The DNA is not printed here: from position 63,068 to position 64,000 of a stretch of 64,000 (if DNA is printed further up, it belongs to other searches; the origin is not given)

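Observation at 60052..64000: Adjacent glycoside hydrolase, dockerin-bearing protein and cohesin-bearing protein: a minimal cellulosome-like pairing in an archaeon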

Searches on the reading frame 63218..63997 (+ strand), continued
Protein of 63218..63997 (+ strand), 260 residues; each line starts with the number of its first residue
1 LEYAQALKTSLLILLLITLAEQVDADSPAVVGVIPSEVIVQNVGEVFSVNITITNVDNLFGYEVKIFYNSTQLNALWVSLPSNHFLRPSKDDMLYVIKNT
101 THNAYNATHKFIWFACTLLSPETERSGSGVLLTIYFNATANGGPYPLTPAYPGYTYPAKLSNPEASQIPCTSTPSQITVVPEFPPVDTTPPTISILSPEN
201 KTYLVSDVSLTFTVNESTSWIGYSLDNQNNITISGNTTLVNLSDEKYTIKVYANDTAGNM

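Call 69: search_protein_families(library=ncbifam, proteins=[P0011, P0013, P0017, P0020, P0045, P0039, P0018, P0012], max_evalue=5)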
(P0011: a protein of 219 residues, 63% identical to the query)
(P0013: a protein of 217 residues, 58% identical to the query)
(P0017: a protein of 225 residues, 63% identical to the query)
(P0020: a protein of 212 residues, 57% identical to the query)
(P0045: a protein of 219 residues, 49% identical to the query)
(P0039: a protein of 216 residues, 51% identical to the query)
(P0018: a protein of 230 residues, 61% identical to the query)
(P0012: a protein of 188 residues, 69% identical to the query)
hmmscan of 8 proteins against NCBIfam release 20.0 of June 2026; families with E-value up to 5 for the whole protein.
P0011 (219 aa): 2 families
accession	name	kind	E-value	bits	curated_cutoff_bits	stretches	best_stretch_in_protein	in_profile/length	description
NF011785.1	PRK15249.1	exception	0.052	13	550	1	23-131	21-134/253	fimbrial biogenesis chaperone StbB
TIGR03024.1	arch_PEF_CTERM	domain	0.062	13.6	23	1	182-205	2-24/25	PEF-CTERM sorting domain-containing protein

P0013 (217 aa): 1 family
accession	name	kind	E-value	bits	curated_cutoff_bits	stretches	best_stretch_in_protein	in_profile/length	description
TIGR03024.1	arch_PEF_CTERM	domain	0.017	15.4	23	1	182-205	2-24/25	PEF-CTERM sorting domain-containing protein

P0017 (225 aa): 1 family
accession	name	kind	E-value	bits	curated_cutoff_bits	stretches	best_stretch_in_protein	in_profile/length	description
TIGR04296.1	PEFG-CTERM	domain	0.3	10.8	25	1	187-208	1-23/30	PEFG-CTERM sorting domain-containing protein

P0020 (212 aa): 0 families

P0045 (219 aa): 4 families
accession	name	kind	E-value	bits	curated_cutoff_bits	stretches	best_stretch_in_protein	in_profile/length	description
TIGR04296.1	PEFG-CTERM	domain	0.0064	16.2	25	1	180-207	1-27/30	PEFG-CTERM sorting domain-containing protein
TIGR03024.1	arch_PEF_CTERM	domain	0.033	14.4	23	1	182-205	2-23/25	PEF-CTERM sorting domain-containing protein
TIGR04226.1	RrgB_K2N_iso_D2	domain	0.12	13.3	30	1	33-75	66-106/123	isopeptide-forming domain-containing fimbrial protein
NF000478.2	linco_LnuE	exception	0.18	12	350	1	66-116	10-60/160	lincosamide nucleotidyltransferase Lnu(E)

P0039 (216 aa): 3 families
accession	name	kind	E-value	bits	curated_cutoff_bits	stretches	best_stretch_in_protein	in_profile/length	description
TIGR03024.1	arch_PEF_CTERM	domain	0.04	14.1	23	1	178-201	2-23/25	PEF-CTERM sorting domain-containing protein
TIGR04296.1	PEFG-CTERM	domain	0.32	10.7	25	1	176-192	1-17/30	PEFG-CTERM sorting domain-containing protein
TIGR01167.1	LPXTG_anchor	domain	0.8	10.5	15.9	0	182-206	11-34/34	LPXTG cell wall anchor domain-containing protein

P0018 (230 aa): 0 families

P0012 (188 aa): 1 family
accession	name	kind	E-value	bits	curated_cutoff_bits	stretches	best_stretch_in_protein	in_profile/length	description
TIGR03024.1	arch_PEF_CTERM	domain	0.16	12.3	23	1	155-168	2-16/25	PEF-CTERM sorting domain-containing protein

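Call 71: search_protein_families(library=pfam, proteins=[L006:3461-4207:+, L006:4543-6747:+, L007:412-2760:+, L007:2762-3802:+], max_evalue=0.1)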
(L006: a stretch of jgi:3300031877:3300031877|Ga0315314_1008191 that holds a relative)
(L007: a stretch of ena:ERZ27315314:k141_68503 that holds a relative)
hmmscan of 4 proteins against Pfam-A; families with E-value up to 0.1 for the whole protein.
L006:3461-4207:+ (248 aa): 3 families
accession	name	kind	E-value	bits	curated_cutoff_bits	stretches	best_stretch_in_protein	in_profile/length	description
PF23621.1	BP74_N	-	0.00019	21.7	27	1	142-223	5-92/114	BP74 N-terminal domain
PF13567.11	DUF4131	-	0.011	15.9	31.6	1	78-137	46-102/165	Domain of unknown function (DUF4131)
PF13884.11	Peptidase_S74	-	0.02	15.6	22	1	204-233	2-33/58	Chaperone of endosialidase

L006:4543-6747:+ (734 aa): 5 families
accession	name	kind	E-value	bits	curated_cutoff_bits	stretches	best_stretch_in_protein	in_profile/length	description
PF07705.17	CARDB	-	3.9e-09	37.1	22.7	1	362-461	12-99/101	CARDB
PF18998.6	Flg_new_2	-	6.4e-05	23.3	23.6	1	480-550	6-72/73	Divergent InlB B-repeat domain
PF13365.12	Trypsin_2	-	7.8e-05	23.9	27.6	1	141-296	1-135/144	Trypsin-like peptidase domain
PF19403.5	SpaA_2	-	0.0026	18.7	25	0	489-539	36-88/96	Prealbumin-like fold domain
PF22898.2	NOMO1-like_1st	-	0.003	18.1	27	0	580-600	43-63/85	BOS complex subunit NOMO1-like, first beta sandwich domain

L007:412-2760:+ (782 aa): 3 families
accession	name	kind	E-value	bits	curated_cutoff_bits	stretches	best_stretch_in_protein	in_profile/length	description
PF00963.24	Cohesin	-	6.1e-25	88.5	24.1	4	52-137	13-102/139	Cohesin domain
PF07705.17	CARDB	-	0.00031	21.4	22.7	1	625-688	10-73/101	CARDB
PF00404.24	Dockerin_1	-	0.016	15.8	22.9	1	724-772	1-50/57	Dockerin type I domain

L007:2762-3802:+ (346 aa): 3 families
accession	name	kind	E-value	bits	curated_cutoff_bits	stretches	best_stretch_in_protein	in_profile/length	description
PF00963.24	Cohesin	-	6.4e-06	26.9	24.1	1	55-177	11-139/139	Cohesin domain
PF07705.17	CARDB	-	1.5e-05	25.5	22.7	1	186-252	7-73/101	CARDB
PF00404.24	Dockerin_1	-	0.00047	20.7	22.9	1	288-338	1-52/57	Dockerin type I domain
